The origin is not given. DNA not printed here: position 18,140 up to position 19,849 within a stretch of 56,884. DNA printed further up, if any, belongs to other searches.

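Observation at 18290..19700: Embedded PLP aminotransferase domain converting the beta-ketoacyl-ACP into a beta-amino acid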

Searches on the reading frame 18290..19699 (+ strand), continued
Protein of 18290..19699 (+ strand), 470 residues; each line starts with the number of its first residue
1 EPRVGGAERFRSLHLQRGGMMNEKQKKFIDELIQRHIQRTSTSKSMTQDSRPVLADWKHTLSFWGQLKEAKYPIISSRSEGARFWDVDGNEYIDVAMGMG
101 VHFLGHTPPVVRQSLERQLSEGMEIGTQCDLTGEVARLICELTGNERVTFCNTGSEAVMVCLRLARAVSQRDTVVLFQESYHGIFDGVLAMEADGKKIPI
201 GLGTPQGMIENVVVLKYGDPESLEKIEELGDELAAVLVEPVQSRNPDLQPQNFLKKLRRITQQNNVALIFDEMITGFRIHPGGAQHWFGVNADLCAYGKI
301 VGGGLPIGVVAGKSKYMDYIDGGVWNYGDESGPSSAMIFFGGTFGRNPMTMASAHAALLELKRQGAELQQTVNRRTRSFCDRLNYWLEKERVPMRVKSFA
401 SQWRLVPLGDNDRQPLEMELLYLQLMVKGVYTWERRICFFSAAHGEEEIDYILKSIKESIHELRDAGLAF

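Call 57: search_protein_families(library=ncbifam, proteins=[window:18290-19699:+], max_evalue=0.001)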
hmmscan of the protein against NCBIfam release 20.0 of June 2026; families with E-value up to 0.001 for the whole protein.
window:18290-19699:+ (470 aa): 69 families (the best 25 are shown)
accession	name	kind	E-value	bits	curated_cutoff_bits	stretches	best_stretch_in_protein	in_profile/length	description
NF000818.0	PRK00062.1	subfamily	3.4e-75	253.3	398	1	71-463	33-427/429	glutamate-1-semialdehyde 2,1-aminomutase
TIGR00713.1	hemL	equivalog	1.2e-73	248.1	527.3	1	71-462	29-422/423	glutamate-1-semialdehyde 2,1-aminomutase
NF009055.0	PRK12389.1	equivalog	7.9e-59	199.4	637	1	73-400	36-355/431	glutamate-1-semialdehyde 2,1-aminomutase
NF041362.1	GntE_guanitoxin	equivalog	1.5e-57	195.1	525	1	73-409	36-371/426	guanitoxin biosynthesis PLP-dependent transaminase GntE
NF004856.0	PRK06209.1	equivalog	7e-55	186.3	486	1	71-461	39-414/450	glutamate-1-semialdehyde 2,1-aminomutase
TIGR00707.1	argD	subfamily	2.6e-44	151.6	410.05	1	71-391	8-314/381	acetylornithine/succinylornithine family transaminase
NF002797.0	PRK02936.1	equivalog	3.4e-41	141.3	496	1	71-390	10-310/385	acetylornithine transaminase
NF005453.0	PRK07046.1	subfamily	4.4e-41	140.9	425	1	23-398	10-376/453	transaminase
NF001864.0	PRK00615.1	equivalog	1.6e-39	135.7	706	1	73-462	36-428/433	glutamate-1-semialdehyde aminotransferase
NF045491.1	LysJ_Sulfobales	equivalog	1e-38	133.3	700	1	78-390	16-310/386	[LysW]-aminoadipate semialdehyde/glutamate semialdehyde transaminase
NF002874.0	PRK03244.1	equivalog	4.7e-38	131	457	1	77-382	30-318/399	acetylornithine transaminase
NF009047.0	PRK12381.1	subfamily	5.4e-37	127.6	630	1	73-389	22-325/406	bifunctional succinylornithine transaminase/acetylornithine transaminase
NF004426.0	PRK05769.1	equivalog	1.2e-36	126.5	552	1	69-389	33-361/441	acetyl ornithine aminotransferase family protein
TIGR03246.1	arg_catab_astC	subfamily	3.8e-36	124.9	609.95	1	73-389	18-321/397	acetylornithine/succinylornithine family transaminase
NF005993.0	PRK08117.1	subfamily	4.2e-36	124.5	574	1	74-385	27-345/433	aspartate aminotransferase family protein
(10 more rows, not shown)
